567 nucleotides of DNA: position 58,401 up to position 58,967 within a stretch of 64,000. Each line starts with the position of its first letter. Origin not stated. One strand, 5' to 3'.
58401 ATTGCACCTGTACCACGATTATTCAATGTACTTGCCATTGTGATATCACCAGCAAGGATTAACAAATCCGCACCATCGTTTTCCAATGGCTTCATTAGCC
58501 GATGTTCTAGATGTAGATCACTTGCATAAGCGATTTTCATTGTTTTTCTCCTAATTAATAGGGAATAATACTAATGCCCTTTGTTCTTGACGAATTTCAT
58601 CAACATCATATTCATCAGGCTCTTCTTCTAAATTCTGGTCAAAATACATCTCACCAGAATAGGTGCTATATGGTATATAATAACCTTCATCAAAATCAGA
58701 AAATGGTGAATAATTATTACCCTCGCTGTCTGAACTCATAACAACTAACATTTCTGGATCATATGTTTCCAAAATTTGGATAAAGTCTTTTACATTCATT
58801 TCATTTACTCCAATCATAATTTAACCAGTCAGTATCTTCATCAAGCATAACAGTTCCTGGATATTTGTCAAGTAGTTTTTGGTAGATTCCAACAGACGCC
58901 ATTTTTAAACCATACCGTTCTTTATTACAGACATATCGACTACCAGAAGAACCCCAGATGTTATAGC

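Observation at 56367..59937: Three calcineurin-like metallophosphoesterases in 3.5 kb, two of them paralogs each followed by a small acidic partner that also has a paralog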

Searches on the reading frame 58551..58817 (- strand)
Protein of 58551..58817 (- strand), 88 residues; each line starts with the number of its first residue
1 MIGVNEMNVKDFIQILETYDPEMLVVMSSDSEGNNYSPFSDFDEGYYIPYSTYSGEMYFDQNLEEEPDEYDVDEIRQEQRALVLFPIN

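Call 3: search_protein_families(library=pfam, proteins=[window:58551-58817:-], max_evalue=0.1)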
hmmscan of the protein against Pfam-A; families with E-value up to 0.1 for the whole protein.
window:58551-58817:- (88 aa): 0 families

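Call 8: search_protein_families(library=phrogs, proteins=[window:58551-58817:-], max_evalue=0.001)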
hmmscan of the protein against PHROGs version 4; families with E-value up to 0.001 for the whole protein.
window:58551-58817:- (88 aa): 0 families

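Call 9: search_protein_families(library=ncbifam, proteins=[window:58551-58817:-], max_evalue=0.01)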
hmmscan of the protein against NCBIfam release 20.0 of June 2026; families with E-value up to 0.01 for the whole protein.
window:58551-58817:- (88 aa): 0 families

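Call 16: search_solved_structures(query=window:58551-58817:-, max_evalue=10)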
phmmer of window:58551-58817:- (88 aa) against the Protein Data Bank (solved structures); distinct sequences matched with E-value up to 10: 0.

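Call 17: find_homologous_proteins(query=window:58551-58817:-, max_evalue=0.001)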
Query window:58551-58817:- (88 aa): 1 proteins with E <= 0.001 among 1 candidates.
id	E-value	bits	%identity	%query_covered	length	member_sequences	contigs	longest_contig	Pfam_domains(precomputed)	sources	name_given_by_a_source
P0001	1.3e-49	184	98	100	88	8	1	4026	-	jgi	jgi:hypothetical protein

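Call 18: search_dna_similar(query=window:58551-58817:-, collection=phages, mode=protein, max_evalue=0.01, max_rows=40)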
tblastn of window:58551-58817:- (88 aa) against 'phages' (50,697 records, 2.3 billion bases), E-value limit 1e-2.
Records with a match: 2; places in all: 2; records where one place covers at least 80% of the query: 0.
Best place of each record, by identity: <60% 2.
By first word of the organism name: Microbacterium 2.
By host as written in the record: Microbacterium paraoxydans NRRL B-14843 2.
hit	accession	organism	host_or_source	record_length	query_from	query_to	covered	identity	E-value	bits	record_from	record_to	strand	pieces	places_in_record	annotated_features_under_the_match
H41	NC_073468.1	Microbacterium phage Pumpernickel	Microbacterium paraoxydans NRRL B-14843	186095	8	59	59%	35.8%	8e-3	39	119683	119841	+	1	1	210: hypothetical protein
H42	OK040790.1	Microbacterium phage Pumpernickel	Microbacterium paraoxydans NRRL B-14843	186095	8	59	59%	35.8%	8e-3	39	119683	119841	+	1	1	210: hypothetical protein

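Call 33: search_protein_representatives(alignment_id=A1)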
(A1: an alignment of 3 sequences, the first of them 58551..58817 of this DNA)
Query: 3 sequences, 88 profile positions. Proteins with E-value up to 0.001 (for the whole library): 1430; up to 1e-10: 108; up to 1e-30: 1. The best 150 are listed.
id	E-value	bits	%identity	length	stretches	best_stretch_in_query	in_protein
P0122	6.1e-37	141.9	-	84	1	7-88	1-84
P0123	1.8e-19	85.9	-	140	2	27-66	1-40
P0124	5.5e-19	84.4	-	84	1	7-88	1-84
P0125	7.5e-17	77.5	-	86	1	7-88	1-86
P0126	1.9e-16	76.2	-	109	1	6-75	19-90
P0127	2.3e-16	76.0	-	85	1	7-88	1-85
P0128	6.7e-16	74.5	-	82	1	7-88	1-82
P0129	1.3e-15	73.6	-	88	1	3-88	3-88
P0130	2.5e-15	72.6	-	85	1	7-88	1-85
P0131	8.2e-15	71.0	-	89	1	7-88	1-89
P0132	1.4e-14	70.3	-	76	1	7-88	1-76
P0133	2.1e-14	69.7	-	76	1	12-88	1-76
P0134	2.3e-14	69.6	-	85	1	7-88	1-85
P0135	5.9e-14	68.3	-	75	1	7-88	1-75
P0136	6.5e-14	68.1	-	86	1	7-88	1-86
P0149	2.5e-13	66.2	-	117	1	7-88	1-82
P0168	2.6e-12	63.0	-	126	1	4-62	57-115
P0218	5.6e-11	58.7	-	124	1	5-88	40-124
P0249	2.4e-10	56.7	-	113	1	9-86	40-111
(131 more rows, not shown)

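Call 37: search_protein_families(library=pfam, alignment_id=A3, max_evalue=0.01)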
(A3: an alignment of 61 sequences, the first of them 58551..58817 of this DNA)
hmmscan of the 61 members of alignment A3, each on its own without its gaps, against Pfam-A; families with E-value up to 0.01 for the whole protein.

A. member 1, window:58551-58817:- (88 aa): 0 families

B. families by the number of members that match (of 61 scanned): 1 family
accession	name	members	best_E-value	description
PF22969.3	Ig_NUP210_2nd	2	0.0028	NUP210 Ig-like domain 2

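Call 38: search_solved_structures(query=A3, max_evalue=1)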
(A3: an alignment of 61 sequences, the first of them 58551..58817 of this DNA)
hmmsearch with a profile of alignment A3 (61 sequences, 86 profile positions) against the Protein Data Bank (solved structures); distinct sequences matched with E-value up to 1: 4.
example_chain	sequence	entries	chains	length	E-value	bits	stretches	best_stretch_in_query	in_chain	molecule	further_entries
4fna_A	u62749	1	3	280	0.13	15.6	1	8-76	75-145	Ferric hydroxamate receptor 2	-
4fkm_A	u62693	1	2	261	0.14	15.5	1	8-76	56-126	Similar to ferric hydroxamate receptor 1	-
4b8y_A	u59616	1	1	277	0.14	15.5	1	8-76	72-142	FHUD2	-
4fil_A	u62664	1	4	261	0.23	14.8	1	8-76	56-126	Ferric hydroxamate receptor 2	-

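Call 42: find_related_loci(query=window:58551-58817:-, collection=viral_contigs, flank=6000)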
Query window:58551-58817:- (88 aa) in viral_contigs; peptide patterns used: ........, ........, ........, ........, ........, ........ (x = any residue, [..] = any of these).
6 stretches matched a pattern; 1 encode a relative of the query (tblastn E <= 1e-3); 1 distinct loci.
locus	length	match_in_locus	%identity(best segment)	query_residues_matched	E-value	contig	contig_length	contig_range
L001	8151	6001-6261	37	2-88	1e-15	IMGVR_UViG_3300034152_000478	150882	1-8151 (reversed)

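Call 46: find_homologous_proteins(query=A3, max_evalue=0.00001)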
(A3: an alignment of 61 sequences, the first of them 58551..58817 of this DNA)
Query A3 (61 sequences) (88 aa, profile of the alignment): 494 proteins with E <= 0.00001 among 893 candidates; the best 120 are listed.
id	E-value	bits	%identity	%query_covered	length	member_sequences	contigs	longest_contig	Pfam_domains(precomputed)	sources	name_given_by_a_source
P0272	7.4e-27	111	41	93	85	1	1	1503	-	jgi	jgi:hypothetical protein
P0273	2.3e-26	109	38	93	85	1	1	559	-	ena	-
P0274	2.3e-26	109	38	93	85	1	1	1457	-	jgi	jgi:hypothetical protein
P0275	2.8e-26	109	40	93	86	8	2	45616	-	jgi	jgi:hypothetical protein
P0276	3.0e-26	109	40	93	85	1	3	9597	-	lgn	-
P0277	4.7e-26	108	42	93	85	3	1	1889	-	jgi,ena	jgi:hypothetical protein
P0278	5.7e-26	108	44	93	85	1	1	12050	-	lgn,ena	-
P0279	7.6e-26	108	40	93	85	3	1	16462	-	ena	-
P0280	9.7e-26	107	36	93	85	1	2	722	-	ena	-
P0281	9.8e-26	107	40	93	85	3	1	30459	-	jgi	jgi:hypothetical protein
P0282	1.1e-25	107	40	93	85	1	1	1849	-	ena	-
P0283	1.1e-25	107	45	93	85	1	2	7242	-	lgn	-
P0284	1.3e-25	107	40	93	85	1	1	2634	-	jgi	-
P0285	1.4e-25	107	43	93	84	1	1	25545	-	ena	-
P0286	1.7e-25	107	39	93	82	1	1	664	-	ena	-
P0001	2.6e-25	106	98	100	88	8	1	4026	-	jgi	jgi:hypothetical protein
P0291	5.7e-25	105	40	93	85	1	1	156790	-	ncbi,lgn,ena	-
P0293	6.7e-25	105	37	93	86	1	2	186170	-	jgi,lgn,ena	-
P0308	5.0e-24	102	46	93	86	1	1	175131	-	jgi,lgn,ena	-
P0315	1.4e-23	101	34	93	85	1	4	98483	-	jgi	jgi:hypothetical protein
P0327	5.2e-23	99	45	93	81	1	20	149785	-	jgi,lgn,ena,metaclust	jgi:hypothetical protein|metaclust:\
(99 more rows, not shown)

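Call 47: predict_structure(alignment_id=A3)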
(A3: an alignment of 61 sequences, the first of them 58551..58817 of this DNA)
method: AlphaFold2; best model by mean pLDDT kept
length: 88 residues; sequences in the alignment: 61
mean_pLDDT: 89.1   pTM: 0.75
mean pLDDT of the five models: 89.1, 88.7, 88.4, 88.0, 87.3
residues with pLDDT >= 90: 63; 70-90: 17; 50-70: 6; < 50: 2
segments of 3 or more residues with pLDDT < 50: none
pLDDT, mean of each block of 10 residues (from residue 1): 72 94 92 76 95 93 94 96 89
secondary structure, 60 per line:
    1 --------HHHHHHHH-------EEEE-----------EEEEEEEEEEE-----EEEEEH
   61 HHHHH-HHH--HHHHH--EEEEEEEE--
elements in order: H9-16 E24-27 E39-49 E55-59 H60-65 H72-76 E79-86

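Call 50: find_encoding_contigs(protein=P0291, flank=6000, max_places=3)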
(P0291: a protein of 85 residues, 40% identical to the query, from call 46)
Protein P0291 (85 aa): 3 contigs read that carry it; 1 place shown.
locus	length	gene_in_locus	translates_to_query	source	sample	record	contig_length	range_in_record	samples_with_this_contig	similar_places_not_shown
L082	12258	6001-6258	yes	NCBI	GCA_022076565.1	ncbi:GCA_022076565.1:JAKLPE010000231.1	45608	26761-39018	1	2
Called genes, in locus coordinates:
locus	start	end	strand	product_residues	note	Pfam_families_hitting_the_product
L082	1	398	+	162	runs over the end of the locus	PF25109:HAD_PNKP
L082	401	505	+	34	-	-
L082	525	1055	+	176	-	-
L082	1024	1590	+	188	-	-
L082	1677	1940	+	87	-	-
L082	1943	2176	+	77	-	-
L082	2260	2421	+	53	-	-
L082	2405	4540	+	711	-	PF03496:ADPrib_exo_Tox (weak)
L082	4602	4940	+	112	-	-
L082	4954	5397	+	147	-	-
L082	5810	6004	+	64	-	-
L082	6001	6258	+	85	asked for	-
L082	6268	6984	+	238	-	PF00092:VWA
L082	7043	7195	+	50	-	-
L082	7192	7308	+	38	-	-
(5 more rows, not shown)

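Call 51: find_encoding_contigs(protein=P0327, flank=6000, max_places=4)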
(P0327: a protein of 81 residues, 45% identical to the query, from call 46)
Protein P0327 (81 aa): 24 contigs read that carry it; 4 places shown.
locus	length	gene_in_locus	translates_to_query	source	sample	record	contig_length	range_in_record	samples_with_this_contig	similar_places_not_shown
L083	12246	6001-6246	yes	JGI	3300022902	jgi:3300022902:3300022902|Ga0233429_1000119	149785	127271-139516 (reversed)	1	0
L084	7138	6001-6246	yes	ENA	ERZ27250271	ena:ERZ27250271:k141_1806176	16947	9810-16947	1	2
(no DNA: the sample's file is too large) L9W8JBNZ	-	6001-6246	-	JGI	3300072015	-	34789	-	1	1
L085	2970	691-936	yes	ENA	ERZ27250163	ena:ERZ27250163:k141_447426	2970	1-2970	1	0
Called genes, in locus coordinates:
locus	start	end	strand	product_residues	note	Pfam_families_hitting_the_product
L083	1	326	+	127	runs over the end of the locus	-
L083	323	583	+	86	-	-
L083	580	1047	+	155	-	PF08536:Whirly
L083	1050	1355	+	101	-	-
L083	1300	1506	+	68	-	-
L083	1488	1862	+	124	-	PF04026:SpoVG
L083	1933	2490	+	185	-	-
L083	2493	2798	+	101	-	-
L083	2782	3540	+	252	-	PF20530:DUF6745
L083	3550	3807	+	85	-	-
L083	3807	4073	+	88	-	-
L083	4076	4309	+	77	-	-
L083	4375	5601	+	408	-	PF01068:DNA_ligase_A_M, PF14743:DNA_ligase_OB_2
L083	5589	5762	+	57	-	-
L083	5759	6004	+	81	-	-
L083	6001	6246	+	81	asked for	-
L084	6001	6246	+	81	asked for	-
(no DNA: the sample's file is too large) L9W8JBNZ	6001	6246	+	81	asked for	-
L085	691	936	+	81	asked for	-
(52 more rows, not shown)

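Call 52: find_encoding_contigs(protein=P0293, flank=6000, max_places=2)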
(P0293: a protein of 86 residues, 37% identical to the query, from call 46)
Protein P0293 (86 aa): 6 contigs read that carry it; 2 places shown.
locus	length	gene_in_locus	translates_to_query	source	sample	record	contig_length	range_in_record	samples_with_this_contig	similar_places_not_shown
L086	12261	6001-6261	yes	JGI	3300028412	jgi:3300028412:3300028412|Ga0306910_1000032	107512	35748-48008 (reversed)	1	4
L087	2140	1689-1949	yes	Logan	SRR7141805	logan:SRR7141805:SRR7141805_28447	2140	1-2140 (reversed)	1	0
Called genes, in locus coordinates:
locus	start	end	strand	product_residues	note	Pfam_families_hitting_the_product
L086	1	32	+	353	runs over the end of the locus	PF01467:CTP_transf_like, PF00293:NUDIX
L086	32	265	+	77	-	-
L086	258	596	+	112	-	-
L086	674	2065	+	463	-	PF18127:NAMPT_N, PF04095:NAPRTase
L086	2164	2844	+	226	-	-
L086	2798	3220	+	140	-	-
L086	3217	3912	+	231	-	-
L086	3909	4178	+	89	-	-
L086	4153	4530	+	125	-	PF20189:DUF6552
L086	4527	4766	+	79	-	-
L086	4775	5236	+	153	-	-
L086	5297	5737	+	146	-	PF09424:YqeY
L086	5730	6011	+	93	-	-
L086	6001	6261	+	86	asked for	-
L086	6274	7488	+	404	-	PF21189:PHA02142, PF09414:RNA_ligase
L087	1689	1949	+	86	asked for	-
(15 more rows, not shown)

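Call 53: find_encoding_contigs(protein=P0308, flank=6000, max_places=2)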
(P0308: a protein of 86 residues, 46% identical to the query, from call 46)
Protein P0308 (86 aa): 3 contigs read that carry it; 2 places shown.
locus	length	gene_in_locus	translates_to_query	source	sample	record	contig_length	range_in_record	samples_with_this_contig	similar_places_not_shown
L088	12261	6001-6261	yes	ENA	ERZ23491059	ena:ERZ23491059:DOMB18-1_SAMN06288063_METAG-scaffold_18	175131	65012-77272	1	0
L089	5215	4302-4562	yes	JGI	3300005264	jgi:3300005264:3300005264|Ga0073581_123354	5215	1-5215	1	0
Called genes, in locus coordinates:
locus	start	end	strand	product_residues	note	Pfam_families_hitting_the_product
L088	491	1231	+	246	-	-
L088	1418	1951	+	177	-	PF00293:NUDIX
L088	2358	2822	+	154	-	-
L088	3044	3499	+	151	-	PF08719:NADAR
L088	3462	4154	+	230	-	PF00149:Metallophos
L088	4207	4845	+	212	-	PF14528:LAGLIDADG_3 (faint)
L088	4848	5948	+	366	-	PF01139:RtcB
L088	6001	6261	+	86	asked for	-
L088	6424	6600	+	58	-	-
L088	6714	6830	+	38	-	-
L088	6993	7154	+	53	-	-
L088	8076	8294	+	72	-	-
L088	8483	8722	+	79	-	-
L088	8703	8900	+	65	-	-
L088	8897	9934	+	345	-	-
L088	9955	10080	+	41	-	-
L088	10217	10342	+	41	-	-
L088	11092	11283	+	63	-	-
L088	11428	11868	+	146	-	-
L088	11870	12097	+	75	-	PF26092:T4_Y16D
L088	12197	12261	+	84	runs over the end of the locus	-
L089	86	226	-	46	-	-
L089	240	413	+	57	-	-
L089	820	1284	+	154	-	-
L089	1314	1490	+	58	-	-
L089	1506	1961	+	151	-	PF08719:NADAR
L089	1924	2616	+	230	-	PF00149:Metallophos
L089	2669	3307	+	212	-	PF14528:LAGLIDADG_3 (faint)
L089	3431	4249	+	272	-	PF01139:RtcB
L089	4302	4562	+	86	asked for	-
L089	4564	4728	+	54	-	-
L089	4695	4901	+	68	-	-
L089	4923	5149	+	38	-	-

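Call 54: find_encoding_contigs(protein=P0315, flank=6000, max_places=2)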
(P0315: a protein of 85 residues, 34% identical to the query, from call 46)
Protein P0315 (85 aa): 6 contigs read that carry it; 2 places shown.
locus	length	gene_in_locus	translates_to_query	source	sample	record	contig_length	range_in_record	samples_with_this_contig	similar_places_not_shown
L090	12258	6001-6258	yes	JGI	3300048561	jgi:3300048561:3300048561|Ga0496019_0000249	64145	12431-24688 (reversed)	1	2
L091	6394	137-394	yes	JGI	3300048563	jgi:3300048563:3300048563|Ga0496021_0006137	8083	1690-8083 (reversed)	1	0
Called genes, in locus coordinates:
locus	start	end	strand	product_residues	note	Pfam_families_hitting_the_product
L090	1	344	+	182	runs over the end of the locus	PF04386:SspB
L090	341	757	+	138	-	-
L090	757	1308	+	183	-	PF04446:Thg1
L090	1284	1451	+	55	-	-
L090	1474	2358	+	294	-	-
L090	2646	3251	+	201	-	-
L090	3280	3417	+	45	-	-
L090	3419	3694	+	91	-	-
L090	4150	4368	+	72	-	-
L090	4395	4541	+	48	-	-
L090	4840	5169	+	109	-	-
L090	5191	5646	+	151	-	PF03819:MazG (weak)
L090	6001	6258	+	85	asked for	-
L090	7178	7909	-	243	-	-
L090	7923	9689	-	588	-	-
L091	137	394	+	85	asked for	-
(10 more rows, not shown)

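Call 55: find_encoding_contigs(protein=P0001, flank=6000, max_places=3)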
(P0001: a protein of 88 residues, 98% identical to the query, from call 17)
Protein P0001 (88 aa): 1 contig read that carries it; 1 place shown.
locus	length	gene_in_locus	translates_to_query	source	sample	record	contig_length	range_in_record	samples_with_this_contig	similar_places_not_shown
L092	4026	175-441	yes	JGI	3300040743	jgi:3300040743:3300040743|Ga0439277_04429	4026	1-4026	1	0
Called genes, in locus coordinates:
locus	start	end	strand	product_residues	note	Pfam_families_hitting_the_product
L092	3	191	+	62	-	?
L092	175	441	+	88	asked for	-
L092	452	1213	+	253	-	PF00149:Metallophos, PF12850:Metallophos_2 (faint)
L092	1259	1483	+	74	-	-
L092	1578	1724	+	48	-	-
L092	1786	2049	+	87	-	-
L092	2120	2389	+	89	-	-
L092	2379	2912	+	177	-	PF00149:Metallophos (faint), PF12850:Metallophos_2 (weak)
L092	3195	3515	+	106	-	-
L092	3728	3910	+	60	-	-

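Call 73: search_protein_families(library=phrogs, proteins=[L088:3462-4151:+], max_evalue=0.00001)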
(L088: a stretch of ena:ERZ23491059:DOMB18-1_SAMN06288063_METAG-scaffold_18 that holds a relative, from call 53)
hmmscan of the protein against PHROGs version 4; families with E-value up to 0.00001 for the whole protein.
L088:3462-4151:+ (230 aa): 1 family
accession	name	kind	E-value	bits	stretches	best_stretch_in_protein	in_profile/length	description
phrog_1649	-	other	2.6e-31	109.4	1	2-213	38-256/308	metallo-phosphoesterase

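Call 93: search_protein_families(library=pfam, proteins=[P0123, P0168, P0218, P0149, P0249], max_evalue=0.01)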
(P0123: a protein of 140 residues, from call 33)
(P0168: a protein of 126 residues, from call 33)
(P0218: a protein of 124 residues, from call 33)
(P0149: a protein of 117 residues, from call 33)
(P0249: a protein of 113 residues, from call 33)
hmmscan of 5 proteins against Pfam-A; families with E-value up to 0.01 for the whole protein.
P0123 (140 aa): 0 families

P0168 (126 aa): 0 families

P0218 (124 aa): 0 families

P0149 (117 aa): 0 families

P0249 (113 aa): 0 families

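Call 98: fold_search(model_id=the predicted structure, library=viral)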
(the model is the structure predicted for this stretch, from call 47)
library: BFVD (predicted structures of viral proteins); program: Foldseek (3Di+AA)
matches with E <= 10: 156; with E <= 0.001: 2
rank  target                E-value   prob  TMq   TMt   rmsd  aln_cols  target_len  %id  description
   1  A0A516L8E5            2.6e-05  1.00  0.60  0.63   4.9        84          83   32  (no name in the UniProt tables at hand)
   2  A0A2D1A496            1.8e-04  1.00  0.61  0.73   4.0        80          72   28  Uncharacterized protein [Rhodococcus phage Trina]
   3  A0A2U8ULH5            1.6e-03  1.00  0.57  0.53   4.8        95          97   19  (no name in the UniProt tables at hand)
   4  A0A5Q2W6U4            4.6e-03  0.96  0.37  0.40   6.2        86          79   19  (no name in the UniProt tables at hand)
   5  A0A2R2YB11            2.4e-02  0.97  0.46  0.57   4.5        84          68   19  Uncharacterized protein [Pseudomonas phage PPSC2]
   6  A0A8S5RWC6            4.3e-02  0.93  0.47  0.39   5.4        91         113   11  Uncharacterized protein [Siphoviridae sp. ct0Go27]
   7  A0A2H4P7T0            6.0e-02  0.97  0.52  0.63   3.1        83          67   13  Uncharacterized protein [Pseudomonas phage ventosus]
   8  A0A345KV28            6.0e-02  0.72  0.39  0.25   7.1        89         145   11  Uncharacterized protein [Mycobacterium phage Aminay]
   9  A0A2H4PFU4            6.4e-02  0.90  0.50  0.27   4.1        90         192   14  Uncharacterized protein [Mycobacterium phage Andies]
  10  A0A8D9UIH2            6.8e-02  0.98  0.42  0.69   4.7        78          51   22  (no name in the UniProt tables at hand)
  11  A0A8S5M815            6.8e-02  0.66  0.41  0.35   6.2       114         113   11  Uncharacterized protein [Siphoviridae sp. ctrgt10]
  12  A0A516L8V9            7.3e-02  0.87  0.37  0.50   7.3        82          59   18  (no name in the UniProt tables at hand)
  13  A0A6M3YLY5            7.7e-02  0.80  0.48  0.46   5.7        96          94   17  (no name in the UniProt tables at hand)
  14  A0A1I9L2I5            8.3e-02  0.84  0.38  0.50   5.2        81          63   14  Uncharacterized protein [Xanthomonas phage XAJ2]
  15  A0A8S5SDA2            8.3e-02  0.77  0.46  0.37   7.9       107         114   15  Uncharacterized protein [Siphoviridae sp. ctnpt50]
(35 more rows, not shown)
